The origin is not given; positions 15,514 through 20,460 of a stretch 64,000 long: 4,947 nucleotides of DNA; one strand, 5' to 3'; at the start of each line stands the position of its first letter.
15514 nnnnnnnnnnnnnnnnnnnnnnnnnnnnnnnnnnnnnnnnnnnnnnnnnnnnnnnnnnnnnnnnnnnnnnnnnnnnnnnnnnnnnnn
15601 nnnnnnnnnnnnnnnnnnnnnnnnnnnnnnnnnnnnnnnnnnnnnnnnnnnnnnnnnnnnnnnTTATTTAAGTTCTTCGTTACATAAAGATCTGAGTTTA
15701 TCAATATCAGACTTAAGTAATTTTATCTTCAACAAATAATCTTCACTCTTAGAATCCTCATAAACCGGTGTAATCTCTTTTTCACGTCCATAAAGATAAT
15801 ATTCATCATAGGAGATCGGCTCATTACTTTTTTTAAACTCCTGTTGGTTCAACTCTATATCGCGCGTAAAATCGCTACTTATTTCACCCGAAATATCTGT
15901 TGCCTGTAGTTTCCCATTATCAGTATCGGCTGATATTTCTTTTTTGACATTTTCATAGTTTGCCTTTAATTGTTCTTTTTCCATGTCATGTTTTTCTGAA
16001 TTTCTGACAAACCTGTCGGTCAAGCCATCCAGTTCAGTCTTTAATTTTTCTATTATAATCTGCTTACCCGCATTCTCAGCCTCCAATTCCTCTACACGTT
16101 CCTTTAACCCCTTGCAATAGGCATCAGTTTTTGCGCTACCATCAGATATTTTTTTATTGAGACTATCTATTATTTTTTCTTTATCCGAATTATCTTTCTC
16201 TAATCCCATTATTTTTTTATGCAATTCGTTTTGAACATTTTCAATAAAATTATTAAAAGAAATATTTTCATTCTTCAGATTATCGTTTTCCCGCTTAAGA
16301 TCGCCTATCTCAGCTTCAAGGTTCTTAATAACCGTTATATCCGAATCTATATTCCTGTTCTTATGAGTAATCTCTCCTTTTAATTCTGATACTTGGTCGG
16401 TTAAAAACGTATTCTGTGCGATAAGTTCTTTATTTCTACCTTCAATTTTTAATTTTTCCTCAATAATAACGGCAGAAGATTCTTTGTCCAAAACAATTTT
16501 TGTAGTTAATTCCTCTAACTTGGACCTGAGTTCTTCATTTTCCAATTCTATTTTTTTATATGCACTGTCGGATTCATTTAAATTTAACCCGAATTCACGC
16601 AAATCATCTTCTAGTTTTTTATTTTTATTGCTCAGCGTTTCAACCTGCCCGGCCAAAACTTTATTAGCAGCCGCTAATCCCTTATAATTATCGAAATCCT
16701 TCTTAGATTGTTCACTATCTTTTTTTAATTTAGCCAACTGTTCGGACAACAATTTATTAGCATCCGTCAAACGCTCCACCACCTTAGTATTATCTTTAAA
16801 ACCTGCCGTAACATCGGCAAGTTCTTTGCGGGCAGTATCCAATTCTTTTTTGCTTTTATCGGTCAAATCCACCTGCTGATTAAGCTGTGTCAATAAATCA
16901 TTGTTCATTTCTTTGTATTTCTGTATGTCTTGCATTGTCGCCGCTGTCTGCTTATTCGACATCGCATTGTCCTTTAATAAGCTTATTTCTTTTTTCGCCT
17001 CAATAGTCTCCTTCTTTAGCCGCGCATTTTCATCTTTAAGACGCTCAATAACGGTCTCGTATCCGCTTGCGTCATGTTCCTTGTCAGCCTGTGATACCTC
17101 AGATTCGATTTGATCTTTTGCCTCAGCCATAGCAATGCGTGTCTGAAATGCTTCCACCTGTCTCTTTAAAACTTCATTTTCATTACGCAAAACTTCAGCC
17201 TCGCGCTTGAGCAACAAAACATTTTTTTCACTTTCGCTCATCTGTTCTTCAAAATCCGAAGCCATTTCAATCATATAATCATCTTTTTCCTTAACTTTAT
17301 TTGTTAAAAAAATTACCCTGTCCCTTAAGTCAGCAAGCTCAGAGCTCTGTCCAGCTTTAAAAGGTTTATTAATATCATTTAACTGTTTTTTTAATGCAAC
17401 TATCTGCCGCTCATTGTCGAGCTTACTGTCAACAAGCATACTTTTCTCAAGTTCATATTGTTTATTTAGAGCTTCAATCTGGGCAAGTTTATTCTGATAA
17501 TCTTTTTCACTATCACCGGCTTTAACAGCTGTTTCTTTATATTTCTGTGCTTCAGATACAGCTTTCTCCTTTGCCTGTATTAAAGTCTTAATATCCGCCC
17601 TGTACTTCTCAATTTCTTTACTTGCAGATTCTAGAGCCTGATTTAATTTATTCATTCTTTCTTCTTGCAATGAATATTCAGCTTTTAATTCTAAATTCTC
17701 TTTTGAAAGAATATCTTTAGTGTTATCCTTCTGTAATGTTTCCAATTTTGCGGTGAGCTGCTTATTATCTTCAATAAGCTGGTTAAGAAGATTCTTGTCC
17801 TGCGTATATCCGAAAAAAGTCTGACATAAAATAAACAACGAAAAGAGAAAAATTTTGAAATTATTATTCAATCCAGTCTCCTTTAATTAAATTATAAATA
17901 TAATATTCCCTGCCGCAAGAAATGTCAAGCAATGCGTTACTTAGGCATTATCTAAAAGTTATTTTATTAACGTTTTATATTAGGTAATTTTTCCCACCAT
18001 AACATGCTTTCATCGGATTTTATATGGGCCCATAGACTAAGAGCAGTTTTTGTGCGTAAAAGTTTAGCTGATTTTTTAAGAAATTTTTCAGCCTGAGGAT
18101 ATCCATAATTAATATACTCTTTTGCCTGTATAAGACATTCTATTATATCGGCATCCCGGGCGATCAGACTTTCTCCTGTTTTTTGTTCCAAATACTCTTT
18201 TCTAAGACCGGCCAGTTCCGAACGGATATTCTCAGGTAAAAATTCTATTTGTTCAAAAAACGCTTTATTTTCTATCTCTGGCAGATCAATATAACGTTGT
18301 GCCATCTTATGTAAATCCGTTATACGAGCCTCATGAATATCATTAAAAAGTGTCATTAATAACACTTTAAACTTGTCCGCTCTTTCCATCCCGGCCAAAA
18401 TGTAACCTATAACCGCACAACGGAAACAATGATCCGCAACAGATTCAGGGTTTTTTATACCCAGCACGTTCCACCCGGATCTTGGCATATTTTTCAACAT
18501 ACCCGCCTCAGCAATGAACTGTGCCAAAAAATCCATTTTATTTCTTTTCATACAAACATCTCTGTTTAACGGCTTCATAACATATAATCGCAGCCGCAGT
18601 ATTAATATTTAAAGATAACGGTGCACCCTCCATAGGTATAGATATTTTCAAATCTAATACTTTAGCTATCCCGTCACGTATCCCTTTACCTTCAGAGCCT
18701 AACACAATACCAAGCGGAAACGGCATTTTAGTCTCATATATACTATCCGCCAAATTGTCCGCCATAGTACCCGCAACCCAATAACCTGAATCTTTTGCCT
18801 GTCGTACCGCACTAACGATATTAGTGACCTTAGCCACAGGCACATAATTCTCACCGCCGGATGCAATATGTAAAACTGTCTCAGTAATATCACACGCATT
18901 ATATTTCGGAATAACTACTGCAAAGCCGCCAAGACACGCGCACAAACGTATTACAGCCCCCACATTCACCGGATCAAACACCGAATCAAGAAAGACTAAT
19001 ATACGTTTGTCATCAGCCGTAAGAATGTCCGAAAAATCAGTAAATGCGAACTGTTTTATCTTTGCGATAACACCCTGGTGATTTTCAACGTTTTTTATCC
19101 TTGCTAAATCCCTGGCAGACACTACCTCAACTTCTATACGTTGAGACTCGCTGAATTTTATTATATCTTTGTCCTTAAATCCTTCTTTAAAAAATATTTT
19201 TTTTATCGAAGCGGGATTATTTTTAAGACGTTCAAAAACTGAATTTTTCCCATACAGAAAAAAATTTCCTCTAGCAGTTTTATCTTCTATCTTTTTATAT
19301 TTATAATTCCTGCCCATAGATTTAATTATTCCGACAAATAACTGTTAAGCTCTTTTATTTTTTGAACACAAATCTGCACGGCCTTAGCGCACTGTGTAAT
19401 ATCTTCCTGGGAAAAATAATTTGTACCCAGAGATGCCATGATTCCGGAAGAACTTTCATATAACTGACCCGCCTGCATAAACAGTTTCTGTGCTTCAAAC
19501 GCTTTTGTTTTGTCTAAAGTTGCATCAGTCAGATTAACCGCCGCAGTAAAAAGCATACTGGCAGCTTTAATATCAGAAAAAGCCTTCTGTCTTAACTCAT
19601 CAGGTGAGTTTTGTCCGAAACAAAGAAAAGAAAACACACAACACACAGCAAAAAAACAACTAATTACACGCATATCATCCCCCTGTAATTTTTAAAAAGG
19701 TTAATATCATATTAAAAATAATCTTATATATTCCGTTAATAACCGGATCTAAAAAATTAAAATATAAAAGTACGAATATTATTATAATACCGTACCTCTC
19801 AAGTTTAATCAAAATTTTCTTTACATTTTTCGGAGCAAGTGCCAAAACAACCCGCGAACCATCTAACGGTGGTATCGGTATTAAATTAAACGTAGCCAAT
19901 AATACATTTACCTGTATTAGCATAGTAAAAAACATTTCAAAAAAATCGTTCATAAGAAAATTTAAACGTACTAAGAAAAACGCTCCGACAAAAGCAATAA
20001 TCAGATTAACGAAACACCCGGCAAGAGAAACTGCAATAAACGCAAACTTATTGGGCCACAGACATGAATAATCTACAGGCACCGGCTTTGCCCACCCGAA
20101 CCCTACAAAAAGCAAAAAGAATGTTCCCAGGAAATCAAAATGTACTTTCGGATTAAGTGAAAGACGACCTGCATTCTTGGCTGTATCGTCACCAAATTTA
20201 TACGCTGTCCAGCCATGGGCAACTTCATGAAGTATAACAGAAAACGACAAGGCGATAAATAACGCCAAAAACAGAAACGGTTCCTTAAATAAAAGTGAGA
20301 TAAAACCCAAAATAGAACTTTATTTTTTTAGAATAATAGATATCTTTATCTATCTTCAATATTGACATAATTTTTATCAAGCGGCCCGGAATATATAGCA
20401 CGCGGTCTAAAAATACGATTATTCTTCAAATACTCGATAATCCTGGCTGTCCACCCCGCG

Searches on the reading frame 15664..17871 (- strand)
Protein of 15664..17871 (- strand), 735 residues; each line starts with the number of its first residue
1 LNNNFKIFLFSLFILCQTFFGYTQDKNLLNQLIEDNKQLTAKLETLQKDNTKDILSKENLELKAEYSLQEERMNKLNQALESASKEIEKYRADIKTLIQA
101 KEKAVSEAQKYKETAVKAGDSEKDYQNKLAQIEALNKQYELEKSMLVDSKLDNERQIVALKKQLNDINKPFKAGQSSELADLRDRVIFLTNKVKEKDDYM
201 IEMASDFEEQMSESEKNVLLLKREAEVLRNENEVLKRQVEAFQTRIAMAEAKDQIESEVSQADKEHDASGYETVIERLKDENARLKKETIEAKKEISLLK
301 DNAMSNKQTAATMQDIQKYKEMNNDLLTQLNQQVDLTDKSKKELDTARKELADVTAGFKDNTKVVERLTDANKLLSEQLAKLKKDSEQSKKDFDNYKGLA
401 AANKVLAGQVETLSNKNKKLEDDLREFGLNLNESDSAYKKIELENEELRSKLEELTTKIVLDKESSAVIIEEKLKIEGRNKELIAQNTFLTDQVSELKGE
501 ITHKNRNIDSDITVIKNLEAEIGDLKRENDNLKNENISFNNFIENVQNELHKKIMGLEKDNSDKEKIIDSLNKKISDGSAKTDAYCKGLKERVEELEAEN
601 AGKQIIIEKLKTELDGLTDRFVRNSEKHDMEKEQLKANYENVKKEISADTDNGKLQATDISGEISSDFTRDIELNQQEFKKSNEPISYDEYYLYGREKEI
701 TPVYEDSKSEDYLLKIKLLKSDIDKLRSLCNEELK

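Call 64: search_protein_families(library=pfam, proteins=[window:15664-17871:-], max_evalue=0.001)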
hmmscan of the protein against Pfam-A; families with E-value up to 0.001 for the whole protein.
window:15664-17871:- (735 aa): 1 family
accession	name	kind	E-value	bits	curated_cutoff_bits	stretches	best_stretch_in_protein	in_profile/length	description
PF19220.6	Rod_CreS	-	0.00064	19.3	100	1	411-675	16-275/359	Crescentin, rod domain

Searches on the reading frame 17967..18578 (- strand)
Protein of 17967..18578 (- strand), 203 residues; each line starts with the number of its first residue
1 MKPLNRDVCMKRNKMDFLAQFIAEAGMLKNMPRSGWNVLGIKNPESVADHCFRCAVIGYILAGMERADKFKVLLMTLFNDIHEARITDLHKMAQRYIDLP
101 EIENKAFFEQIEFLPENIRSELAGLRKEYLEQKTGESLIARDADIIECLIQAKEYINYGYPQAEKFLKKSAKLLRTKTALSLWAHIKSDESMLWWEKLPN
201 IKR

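Call 64: search_protein_families(library=pfam, proteins=[window:17967-18578:-], max_evalue=0.001)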
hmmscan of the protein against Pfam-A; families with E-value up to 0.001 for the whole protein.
window:17967-18578:- (203 aa): 2 families
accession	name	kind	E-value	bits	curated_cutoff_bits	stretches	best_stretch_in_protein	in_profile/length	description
PF13023.12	HD_3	-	6.1e-24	85.2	22.5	1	26-171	2-150/165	HD domain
PF12917.13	YfbR-like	-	1.2e-08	35.3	25.9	1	21-174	2-163/182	5'-deoxynucleotidase YfbR-like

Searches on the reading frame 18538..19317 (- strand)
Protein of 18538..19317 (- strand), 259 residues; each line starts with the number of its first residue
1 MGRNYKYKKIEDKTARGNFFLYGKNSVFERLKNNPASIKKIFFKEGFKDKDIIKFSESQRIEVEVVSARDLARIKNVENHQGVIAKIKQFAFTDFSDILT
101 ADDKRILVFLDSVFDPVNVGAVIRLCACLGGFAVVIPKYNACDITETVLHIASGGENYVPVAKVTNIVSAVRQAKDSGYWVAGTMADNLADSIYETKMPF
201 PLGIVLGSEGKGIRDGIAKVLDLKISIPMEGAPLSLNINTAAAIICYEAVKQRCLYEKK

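Call 64: search_protein_families(library=pfam, proteins=[window:18538-19317:-], max_evalue=0.001)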
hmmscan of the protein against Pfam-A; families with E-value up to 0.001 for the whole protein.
window:18538-19317:- (259 aa): 2 families
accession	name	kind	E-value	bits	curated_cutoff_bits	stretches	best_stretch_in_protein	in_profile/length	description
PF00588.24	SpoU_methylase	-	2.2e-31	109.3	29.7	1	106-247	2-142/142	SpoU rRNA Methylase family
PF08032.17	SpoU_sub_bind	-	2.6e-15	56.9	22.8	1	20-90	1-73/76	RNA 2'-O ribose methyltransferase substrate binding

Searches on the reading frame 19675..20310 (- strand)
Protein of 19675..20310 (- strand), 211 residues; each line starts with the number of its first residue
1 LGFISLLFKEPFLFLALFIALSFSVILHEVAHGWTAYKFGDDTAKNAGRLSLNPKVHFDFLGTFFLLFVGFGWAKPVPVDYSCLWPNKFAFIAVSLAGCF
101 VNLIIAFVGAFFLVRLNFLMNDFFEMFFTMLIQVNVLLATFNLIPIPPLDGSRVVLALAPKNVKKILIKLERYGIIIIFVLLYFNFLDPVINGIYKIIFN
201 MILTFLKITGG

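Call 64: search_protein_families(library=pfam, proteins=[window:19675-20310:-], max_evalue=0.001)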
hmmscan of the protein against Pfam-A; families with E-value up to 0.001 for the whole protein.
window:19675-20310:- (211 aa): 1 family
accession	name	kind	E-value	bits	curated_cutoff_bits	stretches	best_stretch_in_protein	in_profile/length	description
PF02163.28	Peptidase_M50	-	9.1e-14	51.8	27.2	2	124-173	159-209/221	Peptidase family M50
